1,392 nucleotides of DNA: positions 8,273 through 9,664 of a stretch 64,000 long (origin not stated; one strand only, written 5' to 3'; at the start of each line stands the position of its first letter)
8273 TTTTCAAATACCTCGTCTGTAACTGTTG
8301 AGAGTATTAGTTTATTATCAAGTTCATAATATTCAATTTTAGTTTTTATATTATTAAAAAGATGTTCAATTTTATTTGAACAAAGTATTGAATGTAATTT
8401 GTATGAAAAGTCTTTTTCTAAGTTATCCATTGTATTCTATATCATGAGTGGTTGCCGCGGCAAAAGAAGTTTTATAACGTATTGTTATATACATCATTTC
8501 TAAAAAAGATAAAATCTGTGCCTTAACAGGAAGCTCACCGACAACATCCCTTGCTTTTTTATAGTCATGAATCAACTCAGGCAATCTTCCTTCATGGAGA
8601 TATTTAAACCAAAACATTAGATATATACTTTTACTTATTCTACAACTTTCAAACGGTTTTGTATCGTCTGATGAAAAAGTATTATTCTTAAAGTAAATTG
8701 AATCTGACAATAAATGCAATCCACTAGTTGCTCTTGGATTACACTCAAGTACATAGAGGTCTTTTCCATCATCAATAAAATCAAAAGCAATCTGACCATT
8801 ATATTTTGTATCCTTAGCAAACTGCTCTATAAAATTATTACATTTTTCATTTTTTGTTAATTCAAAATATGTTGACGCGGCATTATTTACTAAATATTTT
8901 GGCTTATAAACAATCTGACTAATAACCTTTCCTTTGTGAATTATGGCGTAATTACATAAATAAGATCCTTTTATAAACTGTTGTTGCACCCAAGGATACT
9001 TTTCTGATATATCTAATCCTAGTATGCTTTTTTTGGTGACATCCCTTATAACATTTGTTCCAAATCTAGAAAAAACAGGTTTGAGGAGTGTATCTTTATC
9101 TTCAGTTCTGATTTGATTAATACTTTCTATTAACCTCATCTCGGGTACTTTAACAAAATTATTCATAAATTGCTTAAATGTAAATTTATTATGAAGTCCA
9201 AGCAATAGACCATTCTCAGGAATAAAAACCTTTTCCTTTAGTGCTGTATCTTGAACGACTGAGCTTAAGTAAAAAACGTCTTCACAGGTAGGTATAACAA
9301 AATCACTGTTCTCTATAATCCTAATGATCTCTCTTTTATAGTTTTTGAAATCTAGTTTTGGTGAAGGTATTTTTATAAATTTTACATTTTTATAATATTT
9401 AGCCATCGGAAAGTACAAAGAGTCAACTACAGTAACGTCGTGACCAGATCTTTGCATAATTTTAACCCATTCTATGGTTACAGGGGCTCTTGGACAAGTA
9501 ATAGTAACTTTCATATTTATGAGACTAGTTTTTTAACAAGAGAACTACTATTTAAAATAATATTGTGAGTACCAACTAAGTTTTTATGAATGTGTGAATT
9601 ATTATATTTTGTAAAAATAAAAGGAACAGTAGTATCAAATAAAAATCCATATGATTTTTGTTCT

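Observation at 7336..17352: Compact split adenylation-carrier-reductase lipid/acyl-tailoring operon in a small, low-GC genome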

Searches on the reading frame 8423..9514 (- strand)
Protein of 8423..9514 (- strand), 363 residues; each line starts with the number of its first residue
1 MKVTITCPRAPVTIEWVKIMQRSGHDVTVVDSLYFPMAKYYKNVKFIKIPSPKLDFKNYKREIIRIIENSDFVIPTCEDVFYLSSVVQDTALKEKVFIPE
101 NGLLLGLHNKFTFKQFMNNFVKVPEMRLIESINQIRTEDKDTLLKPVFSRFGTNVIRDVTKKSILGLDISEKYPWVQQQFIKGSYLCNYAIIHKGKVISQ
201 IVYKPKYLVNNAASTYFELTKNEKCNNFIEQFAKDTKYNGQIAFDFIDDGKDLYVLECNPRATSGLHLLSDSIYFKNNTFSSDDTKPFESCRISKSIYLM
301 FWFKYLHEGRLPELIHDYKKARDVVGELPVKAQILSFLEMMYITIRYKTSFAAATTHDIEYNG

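Call 3: search_protein_families(library=pfam, proteins=[window:8423-9514:-], max_evalue=0.01)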
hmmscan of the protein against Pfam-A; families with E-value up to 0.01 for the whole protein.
window:8423-9514:- (363 aa): 2 families
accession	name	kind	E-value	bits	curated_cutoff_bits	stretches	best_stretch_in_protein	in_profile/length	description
PF02655.19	ATP-grasp_3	-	4.4e-08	33.8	23.2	1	109-264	3-159/160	ATP-grasp domain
PF15632.11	ATPgrasp_Ter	-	0.0039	17.4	29.1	1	214-268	38-92/131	ATP-grasp in the biosynthetic pathway with Ter operon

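Call 11: search_protein_families(library=ncbifam, proteins=[window:8423-9514:-], max_evalue=0.01)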
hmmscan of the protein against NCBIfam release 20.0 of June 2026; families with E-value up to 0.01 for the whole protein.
window:8423-9514:- (363 aa): 6 families
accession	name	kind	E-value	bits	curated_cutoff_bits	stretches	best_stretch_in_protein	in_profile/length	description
NF005315.0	PRK06849.1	equivalog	7.5e-91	305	406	1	1-363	5-384/389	hypothetical protein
NF009402.0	PRK12767.1-1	equivalog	4.1e-07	29.1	218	1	15-262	18-276/329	carbamoyl phosphate synthase-like protein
NF009406.0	PRK12767.1-5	equivalog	5.8e-06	25.6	271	1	156-265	164-274/327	carbamoyl phosphate synthase-like protein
NF009405.0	PRK12767.1-4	equivalog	0.00035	19.7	390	1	18-266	20-270/320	carbamoyl phosphate synthase-like protein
NF040722.1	MfnD_Meth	equivalog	0.00043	19.8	400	1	175-266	161-255/288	tyramine--L-glutamate ligase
TIGR01369.1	CPSaseII_lrg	equivalog_domain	0.0027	15.4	1027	1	222-271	801-850/1052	carbamoyl-phosphate synthase (glutamine-hydrolyzing) large subunit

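Call 13: find_homologous_proteins(query=window:8423-9514:-, max_evalue=0.00001)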
Query window:8423-9514:- (363 aa): 1036 proteins with E <= 0.00001 among 2463 candidates; the best 120 are listed.
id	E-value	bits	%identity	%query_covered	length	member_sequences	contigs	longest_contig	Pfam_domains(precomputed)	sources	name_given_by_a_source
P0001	9.8e-244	825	100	100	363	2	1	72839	PF02655.20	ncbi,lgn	-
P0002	1.9e-198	677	80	100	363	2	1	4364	PF02655.20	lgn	-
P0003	2.6e-196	669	79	100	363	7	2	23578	PF02655.20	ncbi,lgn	-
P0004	1.7e-188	644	75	100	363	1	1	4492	PF02655.20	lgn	-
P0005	8.2e-175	599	71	100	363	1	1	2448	PF02655.20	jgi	-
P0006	1.3e-161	555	67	100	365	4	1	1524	PF02655.20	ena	-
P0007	1.4e-154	532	83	77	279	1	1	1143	PF02655.20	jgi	jgi:hypothetical protein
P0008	6.5e-152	523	63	100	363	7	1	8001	PF02655.20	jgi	-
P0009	9.0e-148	510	63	100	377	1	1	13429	PF02655.20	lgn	-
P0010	1.1e-138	480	56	100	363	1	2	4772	PF02655.20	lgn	-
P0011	9.1e-128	444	52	100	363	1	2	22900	PF02655.20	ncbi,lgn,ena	-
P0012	5.8e-127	441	51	100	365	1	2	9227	PF02655.20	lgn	-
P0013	3.3e-126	439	52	100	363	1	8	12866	PF02655.20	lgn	-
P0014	2.3e-125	436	50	100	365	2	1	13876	PF02655.20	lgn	-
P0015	3.5e-125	436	54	100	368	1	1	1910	PF02655.20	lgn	-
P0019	2.6e-122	426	54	100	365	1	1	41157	PF02655.20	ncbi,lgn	-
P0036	3.3e-114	399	50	100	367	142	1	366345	PF02655.20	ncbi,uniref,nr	ncbi:ATP-grasp domain-containing protein [Aliarcobacter butzleri]|uniref:ATP-grasp domain-containing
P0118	1.2e-87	312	42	100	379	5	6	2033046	PF02655.20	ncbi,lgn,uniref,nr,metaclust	ncbi:ATP-grasp domain-containing protein [Streptococcus porcinus]|uniref:ATP-grasp domain protein n=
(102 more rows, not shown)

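Call 14: find_encoding_contigs(protein=P0001, flank=1000, max_places=3)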
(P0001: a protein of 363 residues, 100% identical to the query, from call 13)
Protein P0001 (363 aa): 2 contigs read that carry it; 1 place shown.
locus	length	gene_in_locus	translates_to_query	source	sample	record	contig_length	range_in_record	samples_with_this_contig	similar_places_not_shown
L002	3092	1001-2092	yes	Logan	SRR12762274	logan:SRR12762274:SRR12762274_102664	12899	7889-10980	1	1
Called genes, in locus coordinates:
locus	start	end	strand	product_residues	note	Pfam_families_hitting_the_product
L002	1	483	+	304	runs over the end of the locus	PF01073:3Beta_HSD, PF01370:Epimerase, PF04321:RmlD_sub_bind, PF16363:GDP_Man_Dehyd (weak), PF07993:NAD_binding_4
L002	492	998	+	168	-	PF07819:PGAP1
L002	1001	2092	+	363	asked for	PF02655:ATP-grasp_3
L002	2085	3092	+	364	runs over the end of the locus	-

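Call 15: find_encoding_contigs(protein=P0036, flank=10000, max_places=2)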
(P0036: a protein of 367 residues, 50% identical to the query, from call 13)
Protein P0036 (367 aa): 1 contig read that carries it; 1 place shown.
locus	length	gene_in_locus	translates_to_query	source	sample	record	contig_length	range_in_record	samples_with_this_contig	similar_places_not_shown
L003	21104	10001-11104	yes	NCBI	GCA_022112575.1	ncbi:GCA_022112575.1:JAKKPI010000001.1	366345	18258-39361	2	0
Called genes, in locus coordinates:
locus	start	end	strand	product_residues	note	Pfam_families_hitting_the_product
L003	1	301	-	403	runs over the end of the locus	PF00696:AA_kinase, PF01842:ACT, PF22468:ACT_9, PF13840:ACT_7, PF22468:ACT_9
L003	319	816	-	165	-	PF00293:NUDIX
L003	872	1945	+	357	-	PF04055:Radical_SAM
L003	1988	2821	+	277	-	PF17827:PrmC_N, PF01135:PCMT (weak), PF01596:Methyltransf_3 (weak), PF10294:Methyltransf_16 (weak), PF05175:MTS, PF06325:PrmA, PF13847:Methyltransf_31, PF13649:Methyltransf_25, +2 more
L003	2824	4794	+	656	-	PF19310:TOP_N, PF01432:Peptidase_M3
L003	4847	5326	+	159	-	-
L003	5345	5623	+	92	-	-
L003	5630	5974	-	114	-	PF06180:CbiK, PF01903:CbiX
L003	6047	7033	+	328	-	PF08545:ACP_syn_III, PF08541:ACP_syn_III_C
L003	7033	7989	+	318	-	PF01073:3Beta_HSD, PF01370:Epimerase, PF02719:Polysacc_synt_2, PF04321:RmlD_sub_bind, PF05368:NmrA (weak), PF13460:NAD_binding_10, PF16363:GDP_Man_Dehyd, PF07993:NAD_binding_4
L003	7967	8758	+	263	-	PF23023:Anti-Pycsar_Apyc1, PF00753:Lactamase_B, PF12706:Lactamase_B_2 (weak)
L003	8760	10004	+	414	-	-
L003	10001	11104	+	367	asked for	PF02655:ATP-grasp_3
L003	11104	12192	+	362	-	-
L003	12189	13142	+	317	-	PF00355:Rieske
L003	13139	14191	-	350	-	PF18644:Phage_int_SAM_6, PF00589:Phage_integrase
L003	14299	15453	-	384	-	PF03137:OATP (weak), PF07690:MFS_1, PF13347:MFS_2 (weak), PF07690:MFS_1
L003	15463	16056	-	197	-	-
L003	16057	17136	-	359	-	PF00072:Response_reg, PF01339:CheB_methylest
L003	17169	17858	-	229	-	PF03975:CheD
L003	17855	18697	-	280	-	PF03705:CheR_N (faint), PF01739:CheR, PF08242:Methyltransf_12 (faint), PF08241:Methyltransf_11 (weak), PF13649:Methyltransf_25 (weak)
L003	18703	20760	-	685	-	PF01627:Hpt, PF02895:H-kinase_dim, PF02518:HATPase_c, PF01584:CheW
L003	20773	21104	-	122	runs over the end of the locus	PF00072:Response_reg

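Call 16: find_encoding_contigs(protein=P0118, flank=10000, max_places=2)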
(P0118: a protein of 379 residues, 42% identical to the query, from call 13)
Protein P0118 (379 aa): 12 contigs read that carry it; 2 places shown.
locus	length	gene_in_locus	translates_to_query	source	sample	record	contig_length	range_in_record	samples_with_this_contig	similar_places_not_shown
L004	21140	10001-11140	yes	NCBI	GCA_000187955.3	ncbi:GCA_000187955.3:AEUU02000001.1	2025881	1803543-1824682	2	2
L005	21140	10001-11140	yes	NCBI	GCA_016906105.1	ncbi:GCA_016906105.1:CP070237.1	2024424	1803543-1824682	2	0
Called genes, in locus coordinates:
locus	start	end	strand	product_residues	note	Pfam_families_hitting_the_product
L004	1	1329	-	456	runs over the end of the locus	PF01554:MatE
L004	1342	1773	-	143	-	PF22381:Staph_reg_Sar_Rot, PF01047:MarR, PF12802:MarR_2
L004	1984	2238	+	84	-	PF08930:DUF1912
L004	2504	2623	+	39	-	-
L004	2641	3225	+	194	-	PF13302:Acetyltransf_3, PF00583:Acetyltransf_1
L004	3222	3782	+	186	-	-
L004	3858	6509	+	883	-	PF00133:tRNA-synt_1, PF01406:tRNA-synt_1e (faint), PF09334:tRNA-synt_1g, PF13603:tRNA-synt_1_2 (faint), PF09334:tRNA-synt_1g, PF00133:tRNA-synt_1, PF08264:Anticodon_1, PF10458:Val_tRNA-synt_C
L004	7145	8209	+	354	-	-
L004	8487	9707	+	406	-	PF13173:AAA_14, PF13635:DUF4143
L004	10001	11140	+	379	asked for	PF02655:ATP-grasp_3 (weak)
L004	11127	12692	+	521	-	-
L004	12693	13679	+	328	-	PF01073:3Beta_HSD, PF01370:Epimerase, PF02719:Polysacc_synt_2, PF04321:RmlD_sub_bind, PF05368:NmrA, PF13460:NAD_binding_10, PF16363:GDP_Man_Dehyd, PF07993:NAD_binding_4, +1 more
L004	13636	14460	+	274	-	PF00753:Lactamase_B, PF23023:Anti-Pycsar_Apyc1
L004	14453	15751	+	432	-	-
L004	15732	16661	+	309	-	PF08392:FAE1_CUT1_RppA (faint), PF00195:Chal_sti_synt_N (weak), PF08545:ACP_syn_III, PF08541:ACP_syn_III_C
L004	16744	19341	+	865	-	-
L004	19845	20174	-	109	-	-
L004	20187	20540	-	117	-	-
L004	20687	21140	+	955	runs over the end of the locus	PF13091:PLDc_2, PF00270:DEAD (weak), PF04851:ResIII, PF18766:SWI2_SNF2, PF00271:Helicase_C, PF26350:DUF8090, PF11907:DUF3427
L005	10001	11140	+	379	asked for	PF02655:ATP-grasp_3 (weak)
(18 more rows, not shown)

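Call 18: find_encoding_contigs(protein=P0128, flank=500, max_places=3)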
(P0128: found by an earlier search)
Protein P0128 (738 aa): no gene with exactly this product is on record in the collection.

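Call 21: find_related_loci(query=A1, collection=genome_contigs, flank=10000)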
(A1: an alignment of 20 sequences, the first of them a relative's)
Query A1 (363 aa) in genome_contigs; peptide patterns used: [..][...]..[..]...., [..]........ (x = any residue, [..] = any of these).
600 stretches matched a pattern (row limit reached: there are more); 593 encode a relative of the query (tblastn E <= 1e-3); the best 80 are kept; 80 distinct loci.
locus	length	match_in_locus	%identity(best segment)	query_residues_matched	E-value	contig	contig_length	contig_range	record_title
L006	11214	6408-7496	83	1-363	0e+0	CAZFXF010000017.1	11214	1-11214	MAG TPA_asm: uncultured Candidatus Saccharibacteria bacterium isolate SRP278252_co2_127 genome assembly, contig: NODE_12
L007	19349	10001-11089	51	1-363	2e-129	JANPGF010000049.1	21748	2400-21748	MAG: Candidatus Kaiserbacteria bacterium isolate VAR_69_metabat_401 VAR_69_k141_3376564, whole genome shotgun sequence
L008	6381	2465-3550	50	1-363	3e-123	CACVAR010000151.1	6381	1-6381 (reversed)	MAG: uncultured Sulfurovum sp. isolate HLG_WM_MAG_03 genome assembly, contig: NODE_2219_length_6381_cov_45.739047, whole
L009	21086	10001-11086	48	1-363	2e-118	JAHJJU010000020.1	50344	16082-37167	MAG: bacterium isolate Modern_marine_rock_biofilm.mb.51 Modern_marine_rock.mb.51_k141_154996, whole genome shotgun seque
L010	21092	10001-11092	50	1-363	3e-117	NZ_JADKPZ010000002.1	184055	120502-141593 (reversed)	Arcobacter vandammei strain R-73987 IQC44_2, whole genome shotgun sequence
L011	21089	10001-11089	47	1-363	2e-114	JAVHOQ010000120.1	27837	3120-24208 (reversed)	MAG: Sulfuricurvum sp. isolate WB02no2_45_12 NODE_905_length_27837_cov_6.495645, whole genome shotgun sequence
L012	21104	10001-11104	42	1-363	9e-104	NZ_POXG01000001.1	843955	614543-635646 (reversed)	Neisseria sicca strain C2010005502 C2010005502_S29_ctg_3132, whole genome shotgun sequence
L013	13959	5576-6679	42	1-363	1e-103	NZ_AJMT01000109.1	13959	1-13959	Neisseria sicca VK64 ctg120005024727, whole genome shotgun sequence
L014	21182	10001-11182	42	1-363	4e-103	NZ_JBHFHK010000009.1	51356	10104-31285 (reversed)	Acinetobacter sp. c1-l78 NODE_9_length_51356_cov_270.456464, whole genome shotgun sequence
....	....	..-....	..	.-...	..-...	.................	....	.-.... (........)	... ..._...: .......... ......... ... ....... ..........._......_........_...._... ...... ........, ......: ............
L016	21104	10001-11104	41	1-363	3e-102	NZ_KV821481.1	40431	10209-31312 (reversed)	Neisseria sp. HMSC065D04 Scaffold272, whole genome shotgun sequence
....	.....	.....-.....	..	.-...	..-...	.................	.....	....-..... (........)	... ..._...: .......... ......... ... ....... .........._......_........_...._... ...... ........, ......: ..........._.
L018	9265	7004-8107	42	1-363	1e-105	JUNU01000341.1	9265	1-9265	Neisseria lactamica strain 919_NLAC 1123_9265_154029, whole genome shotgun sequence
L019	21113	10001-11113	39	1-363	1e-88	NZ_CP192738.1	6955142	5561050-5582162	Hahella sp. NBU794 chromosome, complete genome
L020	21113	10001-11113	36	1-363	2e-82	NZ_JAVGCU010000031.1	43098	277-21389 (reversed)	Serratia fonticola strain RP0009 contig00031, whole genome shotgun sequence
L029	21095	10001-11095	38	1-363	1e-77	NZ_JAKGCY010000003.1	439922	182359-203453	Vibrio floridensis strain IRLE0018 contig3, whole genome shotgun sequence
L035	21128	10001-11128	32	1-363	1e-66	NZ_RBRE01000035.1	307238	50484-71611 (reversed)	Pseudomonas cichorii strain ICMP 3353 PchICMP3353_Contig_7, whole genome shotgun sequence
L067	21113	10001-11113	33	1-363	1e-57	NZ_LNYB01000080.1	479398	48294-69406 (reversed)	Legionella feeleii strain WO-44C Lfee_ctg080, whole genome shotgun sequence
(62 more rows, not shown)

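Call 26: search_protein_families(library=padloc, proteins=[window:8423-9514:-], max_evalue=0.001)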
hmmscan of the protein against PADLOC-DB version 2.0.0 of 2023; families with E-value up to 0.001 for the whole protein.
window:8423-9514:- (363 aa): 0 families

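Call 28: search_solved_structures(query=A1, max_evalue=0.01)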
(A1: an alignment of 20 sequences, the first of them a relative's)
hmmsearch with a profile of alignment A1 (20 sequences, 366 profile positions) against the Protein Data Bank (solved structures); distinct sequences matched with E-value up to 0.01: 0.

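Call 33: search_protein_families(library=pfam, proteins=[L007:8779-9246:+, L007:9209-9997:+, L007:12880-14388:-, L003:8760-10004:+, L003:11104-12192:+, L004:11127-12692:+, L004:14453-15751:+, L004:16744-19341:+, L007:5279-5512:+, L007:28-1218:+], max_evalue=0.1)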
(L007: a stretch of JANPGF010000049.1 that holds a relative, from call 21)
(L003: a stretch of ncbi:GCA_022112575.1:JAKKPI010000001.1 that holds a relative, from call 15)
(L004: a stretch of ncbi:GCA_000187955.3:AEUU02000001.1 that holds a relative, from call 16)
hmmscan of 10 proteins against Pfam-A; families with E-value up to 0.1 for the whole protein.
L007:8779-9246:+ (155 aa): 1 family
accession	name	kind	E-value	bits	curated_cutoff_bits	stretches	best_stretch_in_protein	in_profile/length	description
PF13387.12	Lnb_N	-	9.8e-06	25.7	22.2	1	18-132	32-157/175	Lnb N-terminal periplasmic domain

L007:9209-9997:+ (262 aa): 6 families
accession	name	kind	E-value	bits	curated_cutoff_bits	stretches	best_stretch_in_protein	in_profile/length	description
PF00535.33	Glycos_transf_2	-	4.3e-23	82.5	23.3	1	19-137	1-120/168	Glycosyl transferase family 2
PF10111.15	Glyco_tranf_2_2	-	5.6e-07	29.8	27.3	1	19-116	1-101/276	Glycosyltransferase like family 2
PF13641.12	Glyco_tranf_2_3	-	1.5e-06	28.8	27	1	17-116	2-106/230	Glycosyltransferase like family 2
PF13506.12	Glyco_transf_21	-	0.0071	16.3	21.7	1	91-125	25-59/174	Glycosyl transferase family 21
PF02675.21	AdoMet_dc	-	0.028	15.2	25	1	166-204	49-87/107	S-adenosylmethionine decarboxylase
PF13704.12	Glyco_tranf_2_4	-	0.064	14.2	27.5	0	26-112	2-87/98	Glycosyl transferase family 2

L007:12880-14388:- (502 aa): 6 families
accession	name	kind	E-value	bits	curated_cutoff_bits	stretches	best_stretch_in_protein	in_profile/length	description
PF00270.35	DEAD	-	3.4e-27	95.7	26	1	24-185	1-164/167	DEAD/DEAH box helicase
PF00271.37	Helicase_C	-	1.3e-24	87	23.5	1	221-328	3-110/110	Helicase conserved C-terminal domain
PF00570.28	HRDC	-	8.1e-22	77.4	23.8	1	433-498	3-68/68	HRDC domain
PF16124.10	RecQ_Zn_bind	-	1.1e-12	48.9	25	1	340-401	2-65/66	RecQ zinc-binding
PF04851.21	ResIII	-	3.9e-05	24.1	22.5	1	23-181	4-162/164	Type III restriction enzyme, res subunit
PF11408.13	Helicase_Sgs1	-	0.0089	16.5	22.2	1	435-490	9-64/80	Sgs1 RecQ helicase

L003:8760-10004:+ (414 aa): 2 families
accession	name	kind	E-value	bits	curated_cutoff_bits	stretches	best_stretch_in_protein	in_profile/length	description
PF03718.19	Glyco_hydro_49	-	0.014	15.9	27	0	22-74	53-107/118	Glycosyl hydrolase family 49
PF09267.15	Dict-STAT-coil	-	0.015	16.1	22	1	166-207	53-94/114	Dictyostelium STAT, coiled coil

L003:11104-12192:+ (362 aa): 0 families

L004:11127-12692:+ (521 aa): 0 families

L004:14453-15751:+ (432 aa): 0 families

L004:16744-19341:+ (865 aa): 8 families
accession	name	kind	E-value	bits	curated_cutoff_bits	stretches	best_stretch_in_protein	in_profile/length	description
PF13304.12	AAA_21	-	0.00064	20.3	27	1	615-784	220-303/304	AAA domain, putative AbiEii toxin, Type IV TA system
PF00005.33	ABC_tran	-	0.0048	17.9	25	1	305-383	15-80/137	ABC transporter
PF13521.12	AAA_28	-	0.0073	17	27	1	306-327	4-25/164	AAA domain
PF01926.29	MMR_HSR1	-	0.013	16.1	21.9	1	306-346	4-41/113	50S ribosome-binding GTPase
PF02811.25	PHP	-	0.016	16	26.4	0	12-80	1-60/164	PHP domain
PF13173.12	AAA_14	-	0.033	14.6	27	1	303-343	4-44/129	AAA domain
PF13263.12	PHP_C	-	0.045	13.7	21.3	0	231-253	17-39/56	PHP-associated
PF02463.25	SMC_N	-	0.05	13.4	40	0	498-787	135-205/220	RecF/RecN/SMC N terminal domain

L007:5279-5512:+ (77 aa): 0 families

L007:28-1218:+ (396 aa): 7 families
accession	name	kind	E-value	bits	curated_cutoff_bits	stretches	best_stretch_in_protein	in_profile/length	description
PF00390.24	malic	-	4.4e-28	98.8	23.1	1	34-166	2-182/182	Malic enzyme, N-terminal domain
PF03949.21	Malic_M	-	7.5e-22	78.3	23.5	1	180-381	3-238/258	Malic enzyme, NAD binding domain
PF00899.27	ThiF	-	0.0003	20.4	28.1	1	198-233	16-51/238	ThiF family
PF00208.27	ELFV_dehydrog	-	0.00042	20.5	23.4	1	182-240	11-70/241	Glutamate/Leucine/Phenylalanine/Valine dehydrogenase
PF01494.25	FAD_binding_3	-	0.0039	16.9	22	1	204-242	3-41/349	FAD binding domain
PF02826.25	2-Hacid_dh_C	-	0.017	15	25.1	1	191-235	25-68/178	D-isomer specific 2-hydroxyacid dehydrogenase, NAD binding domain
PF06690.17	HcgC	-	0.04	13.9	31.4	0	196-299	37-124/248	FeGP cofactor biosynthesis protein, methyltransferase HcgC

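Call 34: search_protein_families(library=padloc, proteins=[L003:6047-7033:+, L003:7033-7989:+, L003:7967-8758:+, L003:8760-10004:+, L003:10001-11104:+, L003:11104-12192:+, L003:12189-13142:+, L004:11127-12692:+, L004:14453-15751:+, L004:16744-19341:+], max_evalue=0.01)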
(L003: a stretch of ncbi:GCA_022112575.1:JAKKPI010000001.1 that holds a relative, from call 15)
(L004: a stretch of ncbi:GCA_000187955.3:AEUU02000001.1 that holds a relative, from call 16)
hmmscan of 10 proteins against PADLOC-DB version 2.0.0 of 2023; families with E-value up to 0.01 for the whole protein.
L003:6047-7033:+ (328 aa): 0 families

L003:7033-7989:+ (318 aa): 0 families

L003:7967-8758:+ (263 aa): 3 families
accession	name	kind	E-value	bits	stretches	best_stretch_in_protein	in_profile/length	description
PDLC03854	LmuA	-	7.3e-07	26.6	1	38-108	22-79/345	-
PDLC03805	RTasMBL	-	0.0033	14.6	1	78-107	40-69/322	DRT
PDLC04675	PDC-M48B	-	0.0074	13.5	0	83-105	56-78/291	-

L003:8760-10004:+ (414 aa): 0 families

L003:10001-11104:+ (367 aa): 0 families

L003:11104-12192:+ (362 aa): 0 families

L003:12189-13142:+ (317 aa): 0 families

L004:11127-12692:+ (521 aa): 0 families

L004:14453-15751:+ (432 aa): 0 families

L004:16744-19341:+ (865 aa): 8 families
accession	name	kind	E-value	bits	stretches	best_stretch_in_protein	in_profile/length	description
PDLC02208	Ppl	-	1e-23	81.4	2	714-853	771-888/894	-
PDLC04678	PDC-M49A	-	2.1e-10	37.5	1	698-825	525-652/681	-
PDLC04680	PDC-M49A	-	4.5e-10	36.7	1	695-859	512-671/674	-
PDLC04174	HEC-01A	-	5.2e-07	27.2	1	717-804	144-232/264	-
PDLC04140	mad8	-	7.4e-06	23.7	1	305-469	31-160/314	mads_8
PDLC04168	GajA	-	0.00023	18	0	298-344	21-64/570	-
PDLC00311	PtuA1|PtuA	-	0.00052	17.1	0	765-804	332-371/455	AAA ATPase domain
PDLC02980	AriA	-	0.0062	14.5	0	433-784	84-303/304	-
